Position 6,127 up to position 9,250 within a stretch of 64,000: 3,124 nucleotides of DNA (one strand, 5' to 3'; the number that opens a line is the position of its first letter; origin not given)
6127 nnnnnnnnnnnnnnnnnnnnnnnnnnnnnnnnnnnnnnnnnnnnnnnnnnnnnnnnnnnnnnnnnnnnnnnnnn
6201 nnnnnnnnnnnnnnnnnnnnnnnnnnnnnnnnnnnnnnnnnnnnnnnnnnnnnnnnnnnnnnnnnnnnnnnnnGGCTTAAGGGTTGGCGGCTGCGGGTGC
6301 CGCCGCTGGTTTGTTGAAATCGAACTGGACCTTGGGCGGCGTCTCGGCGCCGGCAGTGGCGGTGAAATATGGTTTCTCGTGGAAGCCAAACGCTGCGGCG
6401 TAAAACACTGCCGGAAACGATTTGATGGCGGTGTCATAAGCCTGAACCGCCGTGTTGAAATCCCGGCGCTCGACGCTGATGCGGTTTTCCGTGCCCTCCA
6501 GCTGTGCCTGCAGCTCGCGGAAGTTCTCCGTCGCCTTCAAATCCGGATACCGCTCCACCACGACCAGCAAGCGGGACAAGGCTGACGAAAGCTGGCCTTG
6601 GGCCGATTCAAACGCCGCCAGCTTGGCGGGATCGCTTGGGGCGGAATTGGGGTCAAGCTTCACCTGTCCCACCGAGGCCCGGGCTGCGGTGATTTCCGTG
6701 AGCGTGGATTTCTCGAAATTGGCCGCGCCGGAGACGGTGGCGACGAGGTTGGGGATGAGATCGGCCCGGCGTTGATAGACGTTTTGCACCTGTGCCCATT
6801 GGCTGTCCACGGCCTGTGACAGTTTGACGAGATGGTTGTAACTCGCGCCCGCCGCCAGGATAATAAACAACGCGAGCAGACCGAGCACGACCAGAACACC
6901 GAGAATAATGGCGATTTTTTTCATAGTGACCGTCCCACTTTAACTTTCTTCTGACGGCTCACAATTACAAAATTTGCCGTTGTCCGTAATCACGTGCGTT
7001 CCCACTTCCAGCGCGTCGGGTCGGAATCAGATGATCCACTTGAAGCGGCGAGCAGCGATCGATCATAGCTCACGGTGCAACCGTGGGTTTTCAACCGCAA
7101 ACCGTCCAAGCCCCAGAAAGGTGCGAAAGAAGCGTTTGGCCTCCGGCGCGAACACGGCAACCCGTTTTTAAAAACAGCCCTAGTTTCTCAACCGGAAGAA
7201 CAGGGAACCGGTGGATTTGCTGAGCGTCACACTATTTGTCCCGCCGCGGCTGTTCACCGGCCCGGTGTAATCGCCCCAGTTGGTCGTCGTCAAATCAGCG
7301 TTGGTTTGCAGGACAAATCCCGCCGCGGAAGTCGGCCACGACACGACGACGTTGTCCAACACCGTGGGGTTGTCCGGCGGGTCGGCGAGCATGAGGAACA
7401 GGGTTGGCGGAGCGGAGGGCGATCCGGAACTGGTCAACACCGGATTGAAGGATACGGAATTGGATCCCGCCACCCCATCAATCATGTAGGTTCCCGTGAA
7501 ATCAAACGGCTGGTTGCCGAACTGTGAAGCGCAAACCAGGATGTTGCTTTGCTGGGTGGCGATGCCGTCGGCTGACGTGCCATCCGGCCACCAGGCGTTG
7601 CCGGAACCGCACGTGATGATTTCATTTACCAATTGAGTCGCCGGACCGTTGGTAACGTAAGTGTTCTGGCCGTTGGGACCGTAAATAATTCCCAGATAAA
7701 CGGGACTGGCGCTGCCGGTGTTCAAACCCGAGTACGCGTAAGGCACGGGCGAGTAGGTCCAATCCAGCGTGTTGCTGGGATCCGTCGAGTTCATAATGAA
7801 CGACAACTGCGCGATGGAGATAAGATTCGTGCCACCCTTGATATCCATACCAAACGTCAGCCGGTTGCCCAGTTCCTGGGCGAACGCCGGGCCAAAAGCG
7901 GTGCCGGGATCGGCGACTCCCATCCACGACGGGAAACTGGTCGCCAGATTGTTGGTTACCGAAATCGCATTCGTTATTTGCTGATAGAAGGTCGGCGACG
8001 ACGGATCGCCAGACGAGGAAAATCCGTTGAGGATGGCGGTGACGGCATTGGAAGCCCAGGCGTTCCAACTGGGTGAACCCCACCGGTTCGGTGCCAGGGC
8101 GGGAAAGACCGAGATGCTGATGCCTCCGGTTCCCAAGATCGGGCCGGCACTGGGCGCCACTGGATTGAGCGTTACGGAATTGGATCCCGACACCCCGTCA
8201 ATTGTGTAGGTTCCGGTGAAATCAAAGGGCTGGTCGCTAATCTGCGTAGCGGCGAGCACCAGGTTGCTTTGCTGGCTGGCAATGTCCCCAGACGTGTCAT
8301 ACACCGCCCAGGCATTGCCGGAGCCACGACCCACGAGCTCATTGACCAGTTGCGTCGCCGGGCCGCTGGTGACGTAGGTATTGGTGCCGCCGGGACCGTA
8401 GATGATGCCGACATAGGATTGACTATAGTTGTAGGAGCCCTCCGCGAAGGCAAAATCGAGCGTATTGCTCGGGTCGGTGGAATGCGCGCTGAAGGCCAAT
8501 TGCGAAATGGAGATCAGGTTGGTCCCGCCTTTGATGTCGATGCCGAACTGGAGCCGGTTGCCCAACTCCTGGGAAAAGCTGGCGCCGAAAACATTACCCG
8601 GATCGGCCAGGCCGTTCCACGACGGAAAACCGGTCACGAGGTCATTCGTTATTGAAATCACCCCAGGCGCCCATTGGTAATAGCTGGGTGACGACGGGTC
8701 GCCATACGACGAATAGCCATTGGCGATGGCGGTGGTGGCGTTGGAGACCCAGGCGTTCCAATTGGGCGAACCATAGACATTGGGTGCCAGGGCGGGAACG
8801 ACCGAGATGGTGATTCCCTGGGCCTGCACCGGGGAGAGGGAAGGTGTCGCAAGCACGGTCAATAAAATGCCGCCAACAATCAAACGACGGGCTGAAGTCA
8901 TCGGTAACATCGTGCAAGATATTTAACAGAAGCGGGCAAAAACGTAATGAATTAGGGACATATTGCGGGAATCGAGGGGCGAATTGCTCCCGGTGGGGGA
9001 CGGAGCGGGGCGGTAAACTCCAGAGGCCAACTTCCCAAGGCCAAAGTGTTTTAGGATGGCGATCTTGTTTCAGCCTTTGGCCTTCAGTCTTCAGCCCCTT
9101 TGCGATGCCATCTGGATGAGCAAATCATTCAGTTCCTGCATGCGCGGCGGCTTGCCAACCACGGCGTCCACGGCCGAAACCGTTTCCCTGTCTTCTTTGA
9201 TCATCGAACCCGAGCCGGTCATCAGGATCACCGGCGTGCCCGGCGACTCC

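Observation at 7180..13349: Head-to-tail array of three homologous cassettes: conserved 5' element, secreted-protein cargo, orphan receiver gene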

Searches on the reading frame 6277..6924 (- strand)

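Call 15: search_protein_families(library=pfam, proteins=[window:6277-6924:-], max_evalue=0.01)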
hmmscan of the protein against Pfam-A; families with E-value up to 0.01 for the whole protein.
window:6277-6924:- (215 aa): 2 families
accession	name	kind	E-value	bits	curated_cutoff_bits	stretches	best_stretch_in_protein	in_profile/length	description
PF04011.17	LemA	-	5.4e-57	192.2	26.2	1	42-201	1-149/149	LemA family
PF13174.12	TPR_6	-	0.0083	17.2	26.3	0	104-128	8-32/33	Tetratricopeptide repeat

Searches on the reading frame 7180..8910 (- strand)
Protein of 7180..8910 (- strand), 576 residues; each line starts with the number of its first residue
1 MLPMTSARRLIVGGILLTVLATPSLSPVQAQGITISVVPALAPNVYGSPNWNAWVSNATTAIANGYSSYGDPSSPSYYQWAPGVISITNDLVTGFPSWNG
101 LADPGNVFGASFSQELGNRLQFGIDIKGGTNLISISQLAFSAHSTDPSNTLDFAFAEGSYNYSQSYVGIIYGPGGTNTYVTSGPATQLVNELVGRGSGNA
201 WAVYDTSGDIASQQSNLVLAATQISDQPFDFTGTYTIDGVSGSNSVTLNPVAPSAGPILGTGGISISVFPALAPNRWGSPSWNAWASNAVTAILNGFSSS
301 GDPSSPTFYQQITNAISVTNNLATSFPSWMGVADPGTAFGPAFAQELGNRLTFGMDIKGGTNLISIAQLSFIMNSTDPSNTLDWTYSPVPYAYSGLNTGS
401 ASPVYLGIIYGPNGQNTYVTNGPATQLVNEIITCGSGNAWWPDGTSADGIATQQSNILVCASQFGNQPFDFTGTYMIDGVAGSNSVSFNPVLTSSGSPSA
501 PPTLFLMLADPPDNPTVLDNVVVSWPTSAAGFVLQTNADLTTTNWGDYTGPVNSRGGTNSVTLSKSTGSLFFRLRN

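Call 15: search_protein_families(library=pfam, proteins=[window:7180-8910:-], max_evalue=0.01)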
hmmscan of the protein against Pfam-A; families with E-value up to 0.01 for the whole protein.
window:7180-8910:- (576 aa): 0 families

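Call 54: search_protein_families(library=ncbifam, proteins=[window:7180-8910:-], max_evalue=0.01)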
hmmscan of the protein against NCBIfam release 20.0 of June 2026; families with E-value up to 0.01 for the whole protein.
window:7180-8910:- (576 aa): 0 families

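Call 55: find_homologous_proteins(query=window:7180-8910:-, max_evalue=0.00001)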
Query window:7180-8910:- (576 aa): 82 proteins with E <= 0.00001 among 8000 candidates.
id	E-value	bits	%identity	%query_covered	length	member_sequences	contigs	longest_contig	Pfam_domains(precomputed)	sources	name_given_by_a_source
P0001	0.0e+0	1229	100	97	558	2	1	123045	-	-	-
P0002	0.0e+0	1091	85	100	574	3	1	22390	-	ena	-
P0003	0.0e+0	1071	83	100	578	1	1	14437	-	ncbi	-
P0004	0.0e+0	1065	82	100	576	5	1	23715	-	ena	-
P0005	0.0e+0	1064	82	100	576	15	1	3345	-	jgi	-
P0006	0.0e+0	1063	83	100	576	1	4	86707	-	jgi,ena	jgi:hypothetical protein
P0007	0.0e+0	1063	83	99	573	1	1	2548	-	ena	-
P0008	0.0e+0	1060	83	100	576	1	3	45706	-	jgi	jgi:hypothetical protein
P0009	0.0e+0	1059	83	99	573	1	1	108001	-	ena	-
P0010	0.0e+0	1057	83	99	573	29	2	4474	-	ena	-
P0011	0.0e+0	1055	82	99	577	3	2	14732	-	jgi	jgi:hypothetical protein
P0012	0.0e+0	1055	82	100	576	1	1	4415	-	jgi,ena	jgi:hypothetical protein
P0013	0.0e+0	1055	83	99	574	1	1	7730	-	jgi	jgi:hypothetical protein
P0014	0.0e+0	1054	82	99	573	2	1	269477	-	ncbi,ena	-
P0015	0.0e+0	1053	82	99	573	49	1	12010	-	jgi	jgi:hypothetical protein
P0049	1.2e-276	937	76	97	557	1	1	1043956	-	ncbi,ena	-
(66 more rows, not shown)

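Call 56: find_encoding_contigs(protein=P0002, flank=10000, max_places=3)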
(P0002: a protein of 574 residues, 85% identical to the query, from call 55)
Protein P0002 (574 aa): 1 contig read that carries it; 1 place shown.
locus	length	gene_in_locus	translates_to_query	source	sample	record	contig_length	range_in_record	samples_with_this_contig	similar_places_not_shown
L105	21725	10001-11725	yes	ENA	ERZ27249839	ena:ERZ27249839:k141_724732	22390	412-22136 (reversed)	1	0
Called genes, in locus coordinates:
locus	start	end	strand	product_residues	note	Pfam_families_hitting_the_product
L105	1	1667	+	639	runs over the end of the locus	?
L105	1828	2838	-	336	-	PF00682:HMGL-like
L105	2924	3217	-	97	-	PF06961:DUF1294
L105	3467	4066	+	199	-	PF11604:CusF_Ec (faint)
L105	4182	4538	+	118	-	-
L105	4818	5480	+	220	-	PF00072:Response_reg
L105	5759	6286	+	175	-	-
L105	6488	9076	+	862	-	PF16640:Big_3_5, PF18657:YDG, PF18676:MBG_2, PF16640:Big_3_5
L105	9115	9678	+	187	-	PF00072:Response_reg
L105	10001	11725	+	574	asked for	-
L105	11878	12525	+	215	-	PF04011:LemA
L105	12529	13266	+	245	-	PF04536:TPM_phosphatase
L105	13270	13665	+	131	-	PF04536:TPM_phosphatase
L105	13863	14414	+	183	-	-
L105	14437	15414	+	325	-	PF02826:2-Hacid_dh_C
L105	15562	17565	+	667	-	PF16177:ACAS_N, PF00501:AMP-binding, PF13193:AMP-binding_C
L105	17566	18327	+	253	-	PF14023:Bestrophin-like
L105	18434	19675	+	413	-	PF07690:MFS_1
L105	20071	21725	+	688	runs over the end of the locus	?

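Call 57: find_encoding_contigs(protein=P0009, flank=10000, max_places=3)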
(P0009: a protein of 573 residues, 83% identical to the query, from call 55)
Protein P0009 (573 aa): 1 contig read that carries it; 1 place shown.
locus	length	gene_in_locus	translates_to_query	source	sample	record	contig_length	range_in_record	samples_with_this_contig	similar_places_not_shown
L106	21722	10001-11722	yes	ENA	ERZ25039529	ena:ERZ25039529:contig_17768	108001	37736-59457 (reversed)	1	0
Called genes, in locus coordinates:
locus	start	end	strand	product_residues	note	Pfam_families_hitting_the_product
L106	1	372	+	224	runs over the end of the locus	PF02163:Peptidase_M50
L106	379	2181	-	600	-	PF00496:SBP_bac_5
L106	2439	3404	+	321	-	PF19300:BPD_transp_1_N, PF00528:BPD_transp_1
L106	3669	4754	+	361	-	PF12911:OppC_N, PF00528:BPD_transp_1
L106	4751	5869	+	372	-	PF00005:ABC_tran, PF13304:AAA_21 (weak), PF08352:oligo_HPY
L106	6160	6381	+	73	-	-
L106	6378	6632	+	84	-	PF24732:ParE_like (weak)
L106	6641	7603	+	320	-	PF00005:ABC_tran, PF02463:SMC_N (weak), PF08352:oligo_HPY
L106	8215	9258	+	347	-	PF14339:DUF4394 (faint), PF21959:DUF6923 (weak)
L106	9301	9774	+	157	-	PF00072:Response_reg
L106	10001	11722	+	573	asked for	-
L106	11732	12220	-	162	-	-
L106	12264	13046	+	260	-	PF07596:SBP_bac_10 (faint)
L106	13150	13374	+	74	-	-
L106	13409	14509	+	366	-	PF13384:HTH_23, PF13518:HTH_28 (weak), PF13551:HTH_29 (weak), PF13565:HTH_32, PF13358:DDE_3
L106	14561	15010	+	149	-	PF01850:PIN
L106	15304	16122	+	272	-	-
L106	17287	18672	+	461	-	PF01979:Amidohydro_1, PF12890:DHOase, PF07969:Amidohydro_3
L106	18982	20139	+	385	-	PF00988:CPSase_sm_chain, PF00117:GATase, PF07722:Peptidase_C26 (faint)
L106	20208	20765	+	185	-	PF16697:Yop-YscD_cpl, PF00498:FHA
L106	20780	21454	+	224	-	-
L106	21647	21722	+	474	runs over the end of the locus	PF03462:PCRF, PF00472:RF-1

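Call 73: search_protein_families(library=pfam, proteins=[L105:3368-4066:+, L105:5759-6286:+, L105:4182-4538:+], max_evalue=0.001)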
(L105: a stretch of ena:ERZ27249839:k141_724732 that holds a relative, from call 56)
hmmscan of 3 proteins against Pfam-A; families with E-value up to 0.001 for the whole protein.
L105:3368-4066:+ (232 aa): 1 family
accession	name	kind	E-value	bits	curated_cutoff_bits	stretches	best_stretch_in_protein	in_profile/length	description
PF11604.15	CusF_Ec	-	7.1e-10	39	27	1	83-135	1-60/72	Copper binding periplasmic protein CusF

L105:5759-6286:+ (175 aa): 0 families

L105:4182-4538:+ (118 aa): 0 families

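Call 80: predict_structure(alignment_id=A7)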
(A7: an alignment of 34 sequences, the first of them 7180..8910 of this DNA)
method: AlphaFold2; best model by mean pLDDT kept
length: 576 residues; sequences in the alignment: 34
mean_pLDDT: 71.0   pTM: 0.43
mean pLDDT of the five models: 71.0, 68.7, 67.0, 67.0, 65.8
residues with pLDDT >= 90: 97; 70-90: 246; 50-70: 126; < 50: 107
segments of 3 or more residues with pLDDT < 50: 1-30, 252-262, 318-338, 397-401, 411-415, 439-464, 491-499
pLDDT, mean of each block of 10 residues (from residue 1): 33 35 35 88 80 93 88 84 67 62 66 76 93 95 86 93 95 84 95 91 69 71 73 94 87 35 74 69 83 77 77 59 31 43 64 82 79 70 59 58 71 59 81 71 38 45 57 82 75 40 78 60 81 78 73 84 72 81
secondary structure, 60 per line:
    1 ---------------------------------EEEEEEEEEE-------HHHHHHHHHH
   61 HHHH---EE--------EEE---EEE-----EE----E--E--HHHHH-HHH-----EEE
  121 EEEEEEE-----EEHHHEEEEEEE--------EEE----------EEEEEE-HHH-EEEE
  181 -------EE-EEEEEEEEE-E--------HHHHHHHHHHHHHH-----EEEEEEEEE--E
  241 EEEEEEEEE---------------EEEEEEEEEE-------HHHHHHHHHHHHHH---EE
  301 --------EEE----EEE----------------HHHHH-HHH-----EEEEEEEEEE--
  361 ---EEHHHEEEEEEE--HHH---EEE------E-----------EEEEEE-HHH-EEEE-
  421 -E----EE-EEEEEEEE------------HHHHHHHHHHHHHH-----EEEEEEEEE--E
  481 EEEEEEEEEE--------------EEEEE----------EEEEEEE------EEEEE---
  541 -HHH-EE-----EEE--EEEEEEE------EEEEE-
elements in order: E34-43 H51-64 E78-80 E84-86 H104-108 E118-127 E138-144 E153-155 E166-171 E177-180 E191-199 H210-223 E229-237 E240-249 E265-274 H282-295 E309-311 E316-318 H335-339 E349-358 E369-375 E384-386 E405-410 E416-419 E430-437 H450-463 E469-477 E480-490 E505-509 E520-526 E533-537 E553-555 E558-564 E571-575

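Call 82: fold_search(model_id=the predicted structure, library=pdb)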
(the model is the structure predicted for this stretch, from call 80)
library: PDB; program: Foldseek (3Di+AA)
matches with E <= 10: 1037; with E <= 0.001: 15
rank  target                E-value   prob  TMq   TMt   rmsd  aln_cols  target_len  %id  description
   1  4rtd                  1.6e-05  0.60  0.10  0.06  33.4       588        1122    9  Escherichia coli alpha-2-macroglobulin activated by porcine elastase (released 2015-07-15)
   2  5mol_A                1.4e-04  0.93  0.15  0.23  22.4       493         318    7  Human IgE-Fc crystal structure (released 2018-01-10)
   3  3au0                  1.5e-04  0.66  0.12  0.16  17.4       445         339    6  Structural and biochemical characterization of ClfB:ligand interactions (released 2011-05-04)
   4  5jq6_A                2.2e-04  0.77  0.14  0.19  18.3       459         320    8  Crystal structure of ClfA in complex with the Fab fragment of Tefibazumab (released 2017-01-18)
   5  4z23                  2.8e-04  0.77  0.13  0.21  15.9       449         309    7  BspA_C_WT (released 2016-06-29)
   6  5dza                  3.3e-04  0.77  0.13  0.20  15.2       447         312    7  Streptococcus agalactiae AgI/II polypeptide BspA C terminal domain (WT) (released 2016-06-22)
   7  4g1e_A                4.1e-04  0.38  0.11  0.08  24.7       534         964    9  Crystal structure of integrin alpha V beta 3 with coil-coiled tag. (released 2012-12-12)
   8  5lgk_B                5.0e-04  0.96  0.18  0.28  14.3       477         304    8  Crystal structure of the human IgE-Fc bound to its B cell receptor derCD23 (released 2017-04-05)
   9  5mol_B                5.0e-04  0.91  0.17  0.25  14.8       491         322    7  Human IgE-Fc crystal structure (released 2018-01-10)
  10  9njy_A                5.6e-04  0.72  0.14  0.21  17.0       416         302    8  Terminal two domains of ClfA002 with bound Fab of AZD7745 (released 2025-07-30)
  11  4b60_B                5.9e-04  0.66  0.13  0.20  17.8       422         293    8  Structure of rFnBPA(189-505) in complex with fibrinogen gamma chain C- terminal peptide (released 2013-10-09)
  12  6lxh_C                6.2e-04  0.57  0.13  0.19  19.9       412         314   12  Staphylococcus aureus surface protein-sdrc (released 2020-04-22)
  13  4b60_A                7.3e-04  0.75  0.14  0.21  18.1       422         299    7  Structure of rFnBPA(189-505) in complex with fibrinogen gamma chain C- terminal peptide (released 2013-10-09)
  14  5cfa_B                7.7e-04  0.60  0.14  0.20  19.2       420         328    8  Crystal structures of Bbp from Staphylococcus aureus with peptide ligand (released 2015-09-23)
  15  8y81_E                8.1e-04  0.90  0.17  0.25  15.2       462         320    9  Structure of the ige-fc bound to its high affinity receptor fc(epsilon)ri (released 2024-07-10)
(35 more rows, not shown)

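Call 91: find_encoding_contigs(protein=P0049, flank=6000, max_places=2)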
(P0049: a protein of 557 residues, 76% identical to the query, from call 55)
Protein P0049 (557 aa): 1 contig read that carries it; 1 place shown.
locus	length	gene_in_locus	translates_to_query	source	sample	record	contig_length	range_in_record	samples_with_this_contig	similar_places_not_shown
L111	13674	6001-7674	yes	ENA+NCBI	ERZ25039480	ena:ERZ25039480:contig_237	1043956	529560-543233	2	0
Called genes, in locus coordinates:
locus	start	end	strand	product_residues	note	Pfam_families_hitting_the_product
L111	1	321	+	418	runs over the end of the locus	PF02265:S1-P1_nuclease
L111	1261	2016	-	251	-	PF01844:HNH (weak)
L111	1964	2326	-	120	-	PF20472:PDDEXK_11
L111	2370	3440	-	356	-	PF02086:MethyltransfD12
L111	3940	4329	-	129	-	-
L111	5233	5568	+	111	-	-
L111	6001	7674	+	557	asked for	-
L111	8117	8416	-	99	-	-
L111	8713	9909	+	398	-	PF11737:DUF3300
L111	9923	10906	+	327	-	PF11453:DUF2950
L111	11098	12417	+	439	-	PF01120:Alpha_L_fucos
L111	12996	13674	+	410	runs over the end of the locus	-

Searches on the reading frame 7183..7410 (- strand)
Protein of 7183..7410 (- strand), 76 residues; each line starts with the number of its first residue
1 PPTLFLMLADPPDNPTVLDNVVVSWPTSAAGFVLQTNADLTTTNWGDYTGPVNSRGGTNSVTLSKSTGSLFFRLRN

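Call 84: search_protein_families(library=pfam, proteins=[window:7183-7410:-], max_evalue=5)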
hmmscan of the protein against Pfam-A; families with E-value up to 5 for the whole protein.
seq(76 aa): 0 families

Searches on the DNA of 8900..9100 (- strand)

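Call 85: search_dna_similar(query=window:8900-9100:-, collection=plasmids, mode=distant, max_evalue=0.001, max_rows=5)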
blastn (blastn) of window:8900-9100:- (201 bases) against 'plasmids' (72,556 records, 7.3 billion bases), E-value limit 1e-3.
No match.

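Call 86: search_dna_similar(query=window:8900-9100:-, collection=phages, mode=distant, max_evalue=0.001, max_rows=5)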
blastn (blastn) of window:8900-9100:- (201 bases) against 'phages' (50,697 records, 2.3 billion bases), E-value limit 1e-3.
No match.
